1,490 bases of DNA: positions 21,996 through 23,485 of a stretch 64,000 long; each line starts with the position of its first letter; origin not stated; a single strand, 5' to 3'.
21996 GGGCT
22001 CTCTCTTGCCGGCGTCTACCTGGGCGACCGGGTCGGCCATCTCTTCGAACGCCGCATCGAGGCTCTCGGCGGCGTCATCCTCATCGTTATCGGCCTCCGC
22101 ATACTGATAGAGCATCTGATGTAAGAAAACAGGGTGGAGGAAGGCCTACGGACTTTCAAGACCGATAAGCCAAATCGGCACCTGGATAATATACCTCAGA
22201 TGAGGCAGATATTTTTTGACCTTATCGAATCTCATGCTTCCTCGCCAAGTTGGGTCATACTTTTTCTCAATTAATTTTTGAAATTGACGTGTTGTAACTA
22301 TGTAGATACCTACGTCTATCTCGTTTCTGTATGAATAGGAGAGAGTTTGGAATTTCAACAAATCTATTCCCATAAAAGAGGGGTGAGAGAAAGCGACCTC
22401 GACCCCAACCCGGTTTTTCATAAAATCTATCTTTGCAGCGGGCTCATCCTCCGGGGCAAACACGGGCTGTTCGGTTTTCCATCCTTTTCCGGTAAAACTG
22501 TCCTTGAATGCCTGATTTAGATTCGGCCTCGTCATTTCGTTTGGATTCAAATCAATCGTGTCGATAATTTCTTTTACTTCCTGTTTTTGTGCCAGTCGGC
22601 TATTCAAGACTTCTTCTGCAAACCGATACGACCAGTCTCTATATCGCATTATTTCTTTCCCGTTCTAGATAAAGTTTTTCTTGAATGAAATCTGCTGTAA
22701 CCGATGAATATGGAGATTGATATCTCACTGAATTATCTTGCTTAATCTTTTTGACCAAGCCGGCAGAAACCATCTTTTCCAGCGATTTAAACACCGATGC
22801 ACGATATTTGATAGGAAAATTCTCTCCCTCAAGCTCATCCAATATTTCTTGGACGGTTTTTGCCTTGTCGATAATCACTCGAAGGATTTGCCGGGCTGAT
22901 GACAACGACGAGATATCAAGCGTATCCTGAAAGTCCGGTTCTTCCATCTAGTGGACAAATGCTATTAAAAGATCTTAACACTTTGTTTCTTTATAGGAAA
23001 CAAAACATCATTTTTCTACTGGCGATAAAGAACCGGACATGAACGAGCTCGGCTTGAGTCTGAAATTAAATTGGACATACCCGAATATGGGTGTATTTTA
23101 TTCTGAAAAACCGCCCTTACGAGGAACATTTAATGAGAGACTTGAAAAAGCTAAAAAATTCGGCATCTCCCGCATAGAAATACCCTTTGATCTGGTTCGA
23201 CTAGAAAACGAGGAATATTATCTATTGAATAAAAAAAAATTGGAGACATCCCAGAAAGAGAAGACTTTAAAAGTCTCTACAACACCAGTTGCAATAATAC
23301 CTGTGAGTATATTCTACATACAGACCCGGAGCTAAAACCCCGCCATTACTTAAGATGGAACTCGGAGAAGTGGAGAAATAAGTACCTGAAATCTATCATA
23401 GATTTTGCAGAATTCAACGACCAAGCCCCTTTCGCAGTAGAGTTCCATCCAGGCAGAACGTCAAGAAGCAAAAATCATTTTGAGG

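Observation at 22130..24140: Second AT-rich islet: orphan BglII/BamHI-fold endonuclease-like gene with wHTH partner and no methyltransferase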

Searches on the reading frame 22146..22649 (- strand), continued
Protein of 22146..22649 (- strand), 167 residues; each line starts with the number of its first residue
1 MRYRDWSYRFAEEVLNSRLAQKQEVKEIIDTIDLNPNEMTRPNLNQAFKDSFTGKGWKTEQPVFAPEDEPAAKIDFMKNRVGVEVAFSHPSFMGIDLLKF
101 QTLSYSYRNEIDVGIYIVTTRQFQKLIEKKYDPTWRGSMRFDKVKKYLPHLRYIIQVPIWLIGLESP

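Call 98: search_protein_families(library=pfam, proteins=[L014:5915-6988:-, L014:3690-5954:-, L019:9860-10717:+, L029:10333-12117:-, L039:1378-2679:+, L039:150-1367:+, L077:3980-5200:-, L079:13323-14303:-, L041:1285-4251:-, L069:1877-4882:-], max_evalue=0.001)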
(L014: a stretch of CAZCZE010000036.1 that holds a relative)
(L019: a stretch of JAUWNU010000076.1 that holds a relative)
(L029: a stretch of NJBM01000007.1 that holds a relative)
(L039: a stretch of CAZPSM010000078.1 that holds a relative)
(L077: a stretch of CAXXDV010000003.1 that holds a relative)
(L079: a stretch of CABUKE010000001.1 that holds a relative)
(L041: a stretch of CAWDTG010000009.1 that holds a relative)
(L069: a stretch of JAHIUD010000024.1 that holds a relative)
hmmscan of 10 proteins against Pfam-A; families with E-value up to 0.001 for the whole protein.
L014:5915-6988:- (357 aa): 1 family
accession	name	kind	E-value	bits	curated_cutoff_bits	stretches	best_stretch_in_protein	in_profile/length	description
PF02086.21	MethyltransfD12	-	8.4e-27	94.9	22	1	5-266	1-229/253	D12 class N6 adenine-specific DNA methyltransferase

L014:3690-5954:- (754 aa): 2 families
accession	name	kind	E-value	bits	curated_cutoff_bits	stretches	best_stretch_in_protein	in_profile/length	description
PF07669.17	Eco57I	-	4.7e-10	40.3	25.3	1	227-351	67-162/171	Eco57I restriction-modification methylase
PF02384.22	N6_Mtase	-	0.00046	20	20.4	0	113-245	20-137/311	N-6 DNA Methylase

L019:9860-10717:+ (285 aa): 2 families
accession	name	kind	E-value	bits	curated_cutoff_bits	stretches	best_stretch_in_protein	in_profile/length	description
PF01555.25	N6_N4_Mtase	-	8.1e-59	199.7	26.7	1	38-261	1-220/221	DNA methylase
PF03602.21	Cons_hypoth95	-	0.0002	21.5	24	0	19-50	93-126/182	Conserved hypothetical protein 95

L029:10333-12117:- (594 aa): 4 families
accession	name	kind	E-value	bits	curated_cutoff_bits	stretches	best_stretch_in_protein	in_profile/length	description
PF00664.28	ABC_membrane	-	3.7e-46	158.5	28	1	29-307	2-274/274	ABC transporter transmembrane region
PF00005.33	ABC_tran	-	8.6e-28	98.1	25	1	369-519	1-137/137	ABC transporter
PF02463.25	SMC_N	-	8.6e-07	29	40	1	489-563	136-213/220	RecF/RecN/SMC N terminal domain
PF06414.18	Zeta_toxin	-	0.00075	19.4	22.3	0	381-420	18-57/199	Zeta toxin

L039:1378-2679:+ (433 aa): 1 family
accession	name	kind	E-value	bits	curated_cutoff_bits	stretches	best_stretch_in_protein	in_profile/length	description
PF01555.25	N6_N4_Mtase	-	1.4e-05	25.6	26.7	1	29-104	133-206/221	DNA methylase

L039:150-1367:+ (405 aa): 3 families
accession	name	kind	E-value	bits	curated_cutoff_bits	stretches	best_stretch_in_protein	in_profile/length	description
PF01555.25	N6_N4_Mtase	-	8.3e-11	42.7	26.7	1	127-178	161-211/221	DNA methylase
PF01170.24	UPF0020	-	2.2e-07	31.2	22.3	1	134-337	14-155/197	RMKL-like, methyltransferase domain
PF13847.12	Methyltransf_31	-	0.00053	20.1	27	0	149-252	4-105/145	Methyltransferase domain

L077:3980-5200:- (406 aa): 3 families
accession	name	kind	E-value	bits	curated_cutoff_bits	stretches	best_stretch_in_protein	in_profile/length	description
PF01170.24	UPF0020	-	3.7e-43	148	22.3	1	195-400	1-195/197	RMKL-like, methyltransferase domain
PF02926.22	THUMP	-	3.1e-24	85.6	20.6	1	101-186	4-84/84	THUMP domain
PF22020.1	RlmL_1st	-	6.8e-08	32.8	27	1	36-90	2-55/55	RlmL ferredoxin-like domain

L079:13323-14303:- (326 aa): 0 families

L041:1285-4251:- (988 aa): 25 families
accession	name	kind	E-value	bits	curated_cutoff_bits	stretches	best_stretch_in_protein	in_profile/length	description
PF13517.12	FG-GAP_3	-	1.9e-45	153.7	26.9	6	317-378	1-61/61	FG-GAP-like repeat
PF07719.23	TPR_2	-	2.6e-31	105.6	27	3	99-132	1-34/34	Tetratricopeptide repeat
PF00515.34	TPR_1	-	3.1e-31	106.3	27.8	3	100-132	2-34/34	Tetratricopeptide repeat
PF13432.12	TPR_16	-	1.2e-28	99.6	32.7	3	69-133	1-65/65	Tetratricopeptide repeat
PF13414.12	TPR_11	-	1e-22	80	26.8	2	106-146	1-41/42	TPR repeat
PF13181.12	TPR_8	-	1.7e-21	75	25.7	2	100-132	2-34/34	Tetratricopeptide repeat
PF14559.12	TPR_19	-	3.3e-21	75.8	25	3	111-163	3-55/68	Tetratricopeptide repeat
PF13428.12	TPR_14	-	3.4e-18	64.8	23.5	1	99-141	1-43/44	Tetratricopeptide repeat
PF13431.12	TPR_17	-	2.5e-17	62.1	24.4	1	121-154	1-34/34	Tetratricopeptide repeat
PF13424.12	TPR_12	-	4.7e-17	62.4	30.1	2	135-191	5-69/77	Tetratricopeptide repeat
PF13371.12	TPR_9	-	7.7e-16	58.3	35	2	75-136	5-66/73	Tetratricopeptide repeat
PF13176.12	TPR_7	-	5e-15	54.7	27.9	0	102-134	2-34/36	Tetratricopeptide repeat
PF13174.12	TPR_6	-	2.9e-14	53.1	26.3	0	101-131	2-32/33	Tetratricopeptide repeat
PF23914.1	TPR_CcmH_CycH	-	1.3e-13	51.5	42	2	29-133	48-156/158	Cytochrome c-type biogenesis protein H TPR domain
PF01839.29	FG-GAP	-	5.3e-12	45.8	22.1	0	363-385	5-26/37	FG-GAP repeat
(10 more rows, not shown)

L069:1877-4882:- (1001 aa): 4 families
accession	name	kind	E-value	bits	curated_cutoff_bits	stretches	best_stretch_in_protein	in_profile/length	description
PF00009.33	GTP_EFTU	-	8.1e-54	182.5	26.5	1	406-584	3-188/188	Elongation factor Tu GTP binding domain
PF06421.17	LepA_C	-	3.5e-49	165.8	29.7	1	890-996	1-107/107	GTP-binding protein LepA C-terminus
PF00679.30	EFG_C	-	1.7e-23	82.9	27.9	1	800-887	1-87/89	Elongation factor G C-terminus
PF03144.31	GTP_EFTU_D2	-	3.5e-11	43.8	30.3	1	607-677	1-73/73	Elongation factor Tu domain 2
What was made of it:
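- In L014 a D12-class (Dam-like) MTase lies 1 kb away, and in L019 an N6_N4 MTase lies 1.4 kb away (call 98).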

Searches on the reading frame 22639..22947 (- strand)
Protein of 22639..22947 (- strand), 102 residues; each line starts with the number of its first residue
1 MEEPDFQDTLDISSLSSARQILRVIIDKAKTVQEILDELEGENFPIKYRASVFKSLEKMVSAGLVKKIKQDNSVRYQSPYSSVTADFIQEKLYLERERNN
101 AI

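Call 3: search_protein_families(library=pfam, proteins=[window:22639-22947:-], max_evalue=1)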
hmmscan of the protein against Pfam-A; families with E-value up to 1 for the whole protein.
window:22639-22947:- (102 aa): 8 families
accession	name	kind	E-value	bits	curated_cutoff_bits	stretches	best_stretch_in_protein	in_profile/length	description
PF01978.25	TrmB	-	0.0039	17.5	25.6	1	49-73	36-59/68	Sugar-specific transcriptional regulator TrmB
PF01475.25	FUR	-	0.013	16.1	23.1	1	20-78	12-73/121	Ferric uptake regulator family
PF03551.20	PadR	-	0.014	15.9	27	1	21-74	1-56/75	Transcriptional regulator PadR-like family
PF03965.22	Penicillinase_R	-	0.024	15.4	22.6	1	19-80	6-66/115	Penicillinase repressor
PF12840.13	HTH_20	-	0.03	14.7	27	1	18-66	6-49/51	Helix-turn-helix domain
PF20288.3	MC2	-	0.11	12.8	26.9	1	49-79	64-94/145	ABC-three component (ABC-3C) system Middle Component 2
PF19012.5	DUF5741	-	0.13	13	25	1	12-58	35-81/82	Family of unknown function (DUF5741)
PF12802.13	MarR_2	-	0.18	12.4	27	0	49-69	34-54/61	MarR family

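Call 5: search_protein_families(library=padloc, proteins=[window:22639-22947:-], max_evalue=1)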
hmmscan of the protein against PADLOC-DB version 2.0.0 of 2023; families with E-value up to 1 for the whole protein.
window:22639-22947:- (102 aa): 3 families
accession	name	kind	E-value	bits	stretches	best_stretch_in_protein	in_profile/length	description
PDLC04368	PDC-M05A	-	0.0032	15.3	1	49-78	43-72/201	-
PDLC01858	CARF3--CARF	-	0.0083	14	1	17-73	145-195/204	-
PDLC01863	CARF3--CARF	-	0.015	13.1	1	17-70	120-167/182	-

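Call 6: search_protein_families(library=ncbifam, proteins=[window:22639-22947:-], max_evalue=1)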
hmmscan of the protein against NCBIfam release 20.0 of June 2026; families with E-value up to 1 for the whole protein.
window:22639-22947:- (102 aa): 6 families
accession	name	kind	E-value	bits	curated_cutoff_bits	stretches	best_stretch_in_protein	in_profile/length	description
NF053606.1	Sta1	subfamily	1.9e-05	24.7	80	1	20-92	24-93/100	Sta1 family transcriptional regulator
NF040939.2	trans_reg_lrs14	equivalog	0.0011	19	90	1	20-74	25-75/103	Lrs14 family HTH-type transcriptional regulator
NF052545.1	TransRegPerRClab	equivalog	0.0026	17.8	180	1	33-80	36-83/138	transcriptional regulator PerR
NF033789.1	repress_SdpR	subfamily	0.0056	16.6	100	1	18-79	10-65/79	autorepressor SdpR family transcription factor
NF033788.1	HTH_metalloreg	subfamily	0.021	14.6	55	1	18-78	13-68/77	metalloregulator ArsR/SmtB family transcription factor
NF045677.1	FeRespRegIrr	equivalog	0.055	13.6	170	1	30-78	30-77/127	Fur family transcriptional regulator Irr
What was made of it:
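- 22639..22947 (-): 102-aa winged-helix regulator gene (ArsR/TrmB/Lrs14-like). It overlaps the nuclease start by 11 nt, so the two are probably translationally coupled. Weak wHTH profile hits (calls 3, 6).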

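Call 24: search_protein_families(library=pfam, alignment_id=A2, max_evalue=0.001)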
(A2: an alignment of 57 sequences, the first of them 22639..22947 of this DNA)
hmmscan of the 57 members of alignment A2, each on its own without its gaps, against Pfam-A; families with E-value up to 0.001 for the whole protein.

A. member 1, window:22639-22947:- (102 aa): 0 families

B. families by the number of members that match (of 57 scanned): 68 families (the first 25 are shown)
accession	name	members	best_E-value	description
PF01381.28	HTH_3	3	1.9e-18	Helix-turn-helix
PF13091.12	PLDc_2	3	2.6e-13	PLD-like domain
PF13443.12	HTH_26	3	7.2e-10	Cro/C1-type HTH DNA-binding domain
PF09565.16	RE_NgoFVII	3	1.7e-08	NgoFVII restriction endonuclease N-terminal PLD domain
PF01978.25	TrmB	3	5.3e-05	Sugar-specific transcriptional regulator TrmB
PF04851.21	ResIII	2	1.6e-37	Type III restriction enzyme, res subunit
PF11907.13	DUF3427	2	1.5e-24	Domain of unknown function (DUF3427)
PF09903.14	DUF2130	2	2.3e-24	Uncharacterized protein conserved in bacteria (DUF2130)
PF00271.37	Helicase_C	2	1e-13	Helicase conserved C-terminal domain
PF12844.13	HTH_19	2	4.2e-13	Helix-turn-helix domain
PF13560.12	HTH_31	2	1.1e-10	Helix-turn-helix domain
PF00270.35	DEAD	2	6.6e-09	DEAD/DEAH box helicase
PF13597.11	NRDD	1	1.7e-201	Anaerobic ribonucleoside-triphosphate reductase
PF14057.11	GGGtGRT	1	5.9e-189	GGGtGRT protein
PF02867.20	Ribonuc_red_lgC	1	3.4e-136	Ribonucleotide reductase, barrel domain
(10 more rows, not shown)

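Call 60: find_homologous_proteins(query=window:22639-22947:-, max_evalue=0.001)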
Query window:22639-22947:- (102 aa): 8 proteins with E <= 0.001 among 9 candidates.
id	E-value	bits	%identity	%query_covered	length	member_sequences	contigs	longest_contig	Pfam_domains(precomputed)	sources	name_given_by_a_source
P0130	1.5e-56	206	100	100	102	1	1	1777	-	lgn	-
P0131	2.8e-43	163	82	94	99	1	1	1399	-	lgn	-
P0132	2.9e-41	157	82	94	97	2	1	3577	-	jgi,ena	-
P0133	3.4e-37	144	76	94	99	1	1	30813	-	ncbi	-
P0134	4.1e-35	137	72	93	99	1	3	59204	-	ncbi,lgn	-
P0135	4.7e-35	137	74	94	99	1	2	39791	-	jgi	jgi:Fe2+ or Zn2+ uptake regulation protein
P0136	3.9e-25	106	59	94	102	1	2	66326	-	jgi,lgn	-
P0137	1.5e-21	94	53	93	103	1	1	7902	-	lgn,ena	-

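Call 61: find_encoding_contigs(protein=P0134, flank=5000, max_places=3)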
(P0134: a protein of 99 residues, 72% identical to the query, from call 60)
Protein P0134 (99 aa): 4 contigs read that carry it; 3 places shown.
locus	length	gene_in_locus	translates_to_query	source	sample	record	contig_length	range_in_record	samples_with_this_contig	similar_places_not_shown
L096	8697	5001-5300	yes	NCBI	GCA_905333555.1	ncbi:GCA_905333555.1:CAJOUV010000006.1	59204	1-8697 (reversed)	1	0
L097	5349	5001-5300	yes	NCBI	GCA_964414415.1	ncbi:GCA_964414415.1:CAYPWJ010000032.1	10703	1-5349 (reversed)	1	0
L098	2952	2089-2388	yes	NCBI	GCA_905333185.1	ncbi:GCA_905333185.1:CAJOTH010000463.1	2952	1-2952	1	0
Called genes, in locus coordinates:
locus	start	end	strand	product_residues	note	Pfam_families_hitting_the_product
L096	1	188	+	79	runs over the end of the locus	PF01037:AsnC_trans_reg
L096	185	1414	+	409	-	PF01037:AsnC_trans_reg (faint)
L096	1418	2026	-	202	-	-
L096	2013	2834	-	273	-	PF08843:AbiEii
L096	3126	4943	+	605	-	-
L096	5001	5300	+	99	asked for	-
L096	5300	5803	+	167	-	PF09195:Endonuc-BglII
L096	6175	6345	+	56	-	-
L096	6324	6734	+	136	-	PF13470:PIN_3 (weak), PF01850:PIN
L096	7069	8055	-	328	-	-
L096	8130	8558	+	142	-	-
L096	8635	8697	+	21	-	?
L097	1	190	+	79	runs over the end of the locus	PF01037:AsnC_trans_reg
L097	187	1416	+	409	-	PF01037:AsnC_trans_reg (faint)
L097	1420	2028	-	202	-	-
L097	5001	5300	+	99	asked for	-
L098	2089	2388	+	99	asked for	-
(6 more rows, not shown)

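Call 62: find_encoding_contigs(protein=P0137, flank=5000, max_places=2)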
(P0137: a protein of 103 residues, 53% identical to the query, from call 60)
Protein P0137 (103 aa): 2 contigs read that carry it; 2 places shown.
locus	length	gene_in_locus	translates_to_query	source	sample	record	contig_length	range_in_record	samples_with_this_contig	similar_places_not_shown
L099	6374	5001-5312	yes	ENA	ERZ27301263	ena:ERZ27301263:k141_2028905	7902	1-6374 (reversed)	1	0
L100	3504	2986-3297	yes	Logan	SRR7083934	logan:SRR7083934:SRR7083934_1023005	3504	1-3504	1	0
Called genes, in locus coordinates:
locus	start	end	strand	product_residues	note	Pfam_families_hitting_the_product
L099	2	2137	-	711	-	-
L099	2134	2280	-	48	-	-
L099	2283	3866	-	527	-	PF13401:AAA_22 (faint), PF01935:DUF87, PF05872:HerA_C (faint), PF12846:AAA_10 (faint)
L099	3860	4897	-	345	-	PF09376:NurA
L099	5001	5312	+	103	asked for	-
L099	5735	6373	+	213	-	?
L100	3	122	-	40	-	?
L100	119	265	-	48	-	-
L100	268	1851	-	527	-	PF13401:AAA_22 (faint), PF01935:DUF87, PF05872:HerA_C (faint), PF12846:AAA_10 (faint)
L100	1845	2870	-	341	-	PF09376:NurA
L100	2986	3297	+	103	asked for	-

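Call 79: search_protein_families(library=pfam, proteins=[L096:3126-4943:+], max_evalue=0.001)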
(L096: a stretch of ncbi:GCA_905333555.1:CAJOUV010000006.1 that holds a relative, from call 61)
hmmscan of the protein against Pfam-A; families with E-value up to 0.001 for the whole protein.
L096:3126-4943:+ (605 aa): 1 family
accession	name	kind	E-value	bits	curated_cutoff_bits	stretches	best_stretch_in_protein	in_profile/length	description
PF02518.31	HATPase_c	-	0.00016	22.5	26.4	1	33-111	9-77/111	Histidine kinase-, DNA gyrase B-, and HSP90-like ATPase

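Call 85: search_protein_families(library=pfam, proteins=[L099:5735-6373:+], max_evalue=0.05)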
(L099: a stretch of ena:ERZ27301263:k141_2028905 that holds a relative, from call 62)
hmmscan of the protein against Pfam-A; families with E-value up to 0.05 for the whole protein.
L099:5735-6373:+ (213 aa): 1 family
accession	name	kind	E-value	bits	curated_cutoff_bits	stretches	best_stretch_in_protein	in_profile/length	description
PF17283.8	Zn_ribbon_SprT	-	0.0012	19.3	28.1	1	76-106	6-36/38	SprT-like zinc ribbon domain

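Call 93: search_solved_structures(query=A7, max_evalue=1, show_alignments=1)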
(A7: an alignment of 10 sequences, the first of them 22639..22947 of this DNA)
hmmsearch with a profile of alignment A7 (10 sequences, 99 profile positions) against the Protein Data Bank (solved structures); distinct sequences matched with E-value up to 1: 9.
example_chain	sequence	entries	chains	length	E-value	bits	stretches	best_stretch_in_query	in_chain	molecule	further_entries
1uly_A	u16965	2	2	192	0.0014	22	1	8-94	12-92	hypothetical protein PH1932 | hypothetical transcription regulator protein, PH1932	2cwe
2o03_A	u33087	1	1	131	0.16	15.4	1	23-78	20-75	probable Zinc uptake regulation protein FurB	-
8uic_T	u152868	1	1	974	0.39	14.2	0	35-64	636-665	FI02071p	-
2oqg_A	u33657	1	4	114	0.47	13.9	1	48-83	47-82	Possible transcriptional regulator, ArsR family protein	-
8eug_b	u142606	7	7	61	0.47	13.9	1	41-73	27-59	60S ribosomal protein L29 | Large ribosomal subunit protein eL29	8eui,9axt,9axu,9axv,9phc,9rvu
8bv3_A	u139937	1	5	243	0.73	13.3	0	51-90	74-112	Chromosomal replication initiator protein DnaA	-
7bau_A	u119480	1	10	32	0.73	13.3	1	20-47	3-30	CC-Type2-(TgLaId)4-W19BrPhe.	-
4ecl_A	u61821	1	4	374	0.86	13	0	60-88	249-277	Serine racemase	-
3ayh_A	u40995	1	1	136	0.93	12.9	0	18-60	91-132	DNA-directed RNA polymerase III subunit rpc9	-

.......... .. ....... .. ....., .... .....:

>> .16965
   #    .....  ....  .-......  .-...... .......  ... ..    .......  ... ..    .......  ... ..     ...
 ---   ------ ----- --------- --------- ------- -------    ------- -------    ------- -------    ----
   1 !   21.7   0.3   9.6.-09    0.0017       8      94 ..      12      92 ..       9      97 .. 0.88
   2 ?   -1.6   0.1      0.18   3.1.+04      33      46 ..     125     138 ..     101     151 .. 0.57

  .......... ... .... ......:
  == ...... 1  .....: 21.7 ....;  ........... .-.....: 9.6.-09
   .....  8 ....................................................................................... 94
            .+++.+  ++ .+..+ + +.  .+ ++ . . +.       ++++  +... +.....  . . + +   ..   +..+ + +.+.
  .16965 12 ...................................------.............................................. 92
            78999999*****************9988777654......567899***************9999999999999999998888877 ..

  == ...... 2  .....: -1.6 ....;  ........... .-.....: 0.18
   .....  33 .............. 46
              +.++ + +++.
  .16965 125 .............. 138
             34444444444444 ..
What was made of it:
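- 22639..22947 (-): PH1932 at E=1.4e-3 with the family profile (call 93).
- On C-protein-controlled restriction operon: There is no HTH_3/HTH_31 hit (calls 3, 6, 93)
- Checked: Its wHTH nature rests on weak profile hits: TrmB, PadR, FUR and HTH_20 at E 0.004-0.03 (call 3), Sta1/Lrs14 at E 2e-5 to 1e-3 (call 6), and the ArsR-type regulator PH1932 at E=1.4e-3 with a family profile (call 93).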

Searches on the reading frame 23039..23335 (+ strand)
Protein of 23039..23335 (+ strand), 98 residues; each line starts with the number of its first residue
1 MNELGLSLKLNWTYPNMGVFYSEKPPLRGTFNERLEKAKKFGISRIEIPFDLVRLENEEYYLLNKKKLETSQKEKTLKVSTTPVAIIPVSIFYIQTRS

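Call 3: search_protein_families(library=pfam, proteins=[window:23039-23335:+], max_evalue=1)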
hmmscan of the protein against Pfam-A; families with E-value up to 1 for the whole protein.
window:23039-23335:+ (98 aa): 2 families
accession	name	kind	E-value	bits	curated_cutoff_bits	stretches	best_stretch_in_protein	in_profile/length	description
PF21493.2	TubZ_C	-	0.11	12.8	27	1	23-85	47-105/133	Tubulin-like protein TubZ, C-terminal domain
PF11205.13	DUF2987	-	0.14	12.5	25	1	30-86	11-67/146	Protein of unknown function (DUF2987)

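Call 5: search_protein_families(library=padloc, proteins=[window:23039-23335:+], max_evalue=1)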
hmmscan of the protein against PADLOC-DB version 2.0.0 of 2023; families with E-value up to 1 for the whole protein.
window:23039-23335:+ (98 aa): 0 families

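Call 6: search_protein_families(library=ncbifam, proteins=[window:23039-23335:+], max_evalue=1)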
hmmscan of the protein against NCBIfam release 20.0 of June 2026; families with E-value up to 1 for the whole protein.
window:23039-23335:+ (98 aa): 1 family
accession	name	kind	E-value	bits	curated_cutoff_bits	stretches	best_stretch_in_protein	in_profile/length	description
TIGR02536.1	eut_hyp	hypoth_equivalog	0.025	14.2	152.6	1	25-77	111-164/207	TIGR02536 family ethanolamine utilization protein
